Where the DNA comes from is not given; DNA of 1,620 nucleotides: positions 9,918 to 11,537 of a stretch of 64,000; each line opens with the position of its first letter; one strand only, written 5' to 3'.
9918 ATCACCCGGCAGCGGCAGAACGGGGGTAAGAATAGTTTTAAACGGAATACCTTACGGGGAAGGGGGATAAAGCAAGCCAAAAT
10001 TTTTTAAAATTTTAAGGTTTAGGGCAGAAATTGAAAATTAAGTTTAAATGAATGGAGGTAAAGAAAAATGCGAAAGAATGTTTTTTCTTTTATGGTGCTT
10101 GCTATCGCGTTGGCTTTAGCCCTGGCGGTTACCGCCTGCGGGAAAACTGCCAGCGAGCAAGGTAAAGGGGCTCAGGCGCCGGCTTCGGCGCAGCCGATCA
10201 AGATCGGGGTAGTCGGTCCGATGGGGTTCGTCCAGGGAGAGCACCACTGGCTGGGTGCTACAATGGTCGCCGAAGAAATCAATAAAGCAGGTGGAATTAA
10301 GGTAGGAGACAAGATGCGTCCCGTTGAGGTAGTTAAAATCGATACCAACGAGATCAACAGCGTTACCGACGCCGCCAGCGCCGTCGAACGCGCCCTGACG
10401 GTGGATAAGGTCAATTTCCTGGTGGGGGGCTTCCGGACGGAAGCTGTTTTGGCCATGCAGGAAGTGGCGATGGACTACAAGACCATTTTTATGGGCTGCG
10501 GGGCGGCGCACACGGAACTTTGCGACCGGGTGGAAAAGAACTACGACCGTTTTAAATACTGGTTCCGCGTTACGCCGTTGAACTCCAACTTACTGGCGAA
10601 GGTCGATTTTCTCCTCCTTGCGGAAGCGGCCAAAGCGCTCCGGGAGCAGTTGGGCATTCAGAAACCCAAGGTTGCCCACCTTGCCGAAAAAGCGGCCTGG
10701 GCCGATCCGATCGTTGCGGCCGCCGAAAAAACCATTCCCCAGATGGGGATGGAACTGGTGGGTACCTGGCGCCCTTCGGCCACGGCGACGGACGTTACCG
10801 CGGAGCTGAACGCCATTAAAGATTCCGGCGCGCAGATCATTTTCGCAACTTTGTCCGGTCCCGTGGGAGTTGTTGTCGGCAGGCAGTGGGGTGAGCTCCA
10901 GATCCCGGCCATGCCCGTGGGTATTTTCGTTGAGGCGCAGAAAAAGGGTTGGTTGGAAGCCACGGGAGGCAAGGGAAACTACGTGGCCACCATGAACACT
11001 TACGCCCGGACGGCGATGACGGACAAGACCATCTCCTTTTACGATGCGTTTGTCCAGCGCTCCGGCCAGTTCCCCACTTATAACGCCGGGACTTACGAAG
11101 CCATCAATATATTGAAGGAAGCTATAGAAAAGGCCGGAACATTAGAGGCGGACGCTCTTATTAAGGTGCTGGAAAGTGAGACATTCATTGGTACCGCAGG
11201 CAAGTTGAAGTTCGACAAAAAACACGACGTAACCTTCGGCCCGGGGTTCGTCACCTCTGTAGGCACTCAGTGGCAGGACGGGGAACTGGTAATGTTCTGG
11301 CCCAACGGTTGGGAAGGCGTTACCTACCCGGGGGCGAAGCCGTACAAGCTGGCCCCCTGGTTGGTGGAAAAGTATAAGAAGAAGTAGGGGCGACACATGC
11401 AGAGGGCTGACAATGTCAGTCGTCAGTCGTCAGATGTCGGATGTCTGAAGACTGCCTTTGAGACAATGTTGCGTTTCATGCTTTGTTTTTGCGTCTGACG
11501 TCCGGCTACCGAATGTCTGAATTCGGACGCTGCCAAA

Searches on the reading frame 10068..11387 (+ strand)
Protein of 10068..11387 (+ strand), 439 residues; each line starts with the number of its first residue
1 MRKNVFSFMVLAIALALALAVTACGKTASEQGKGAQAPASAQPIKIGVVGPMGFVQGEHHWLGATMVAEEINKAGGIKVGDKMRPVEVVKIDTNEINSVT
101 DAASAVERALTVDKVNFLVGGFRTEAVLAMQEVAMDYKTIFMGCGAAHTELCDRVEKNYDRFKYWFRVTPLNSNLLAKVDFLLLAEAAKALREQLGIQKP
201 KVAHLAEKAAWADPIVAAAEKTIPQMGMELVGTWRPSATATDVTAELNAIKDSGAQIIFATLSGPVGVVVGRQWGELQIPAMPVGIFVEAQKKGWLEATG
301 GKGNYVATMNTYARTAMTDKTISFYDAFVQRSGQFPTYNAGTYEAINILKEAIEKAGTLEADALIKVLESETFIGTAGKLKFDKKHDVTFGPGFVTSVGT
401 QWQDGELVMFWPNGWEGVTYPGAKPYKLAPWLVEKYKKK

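Call 51: search_protein_families(library=pfam, proteins=[window:10068-11387:+], max_evalue=0.00001)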
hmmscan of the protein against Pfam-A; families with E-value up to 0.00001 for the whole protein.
window:10068-11387:+ (439 aa): 2 families
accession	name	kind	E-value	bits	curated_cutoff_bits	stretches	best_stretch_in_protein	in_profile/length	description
PF13458.12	Peripla_BP_6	-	2.9e-40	139.4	31.7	1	43-396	1-336/343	Periplasmic binding protein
PF13433.12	Peripla_BP_5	-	1e-09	38.4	27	1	220-391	154-329/363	Periplasmic binding protein domain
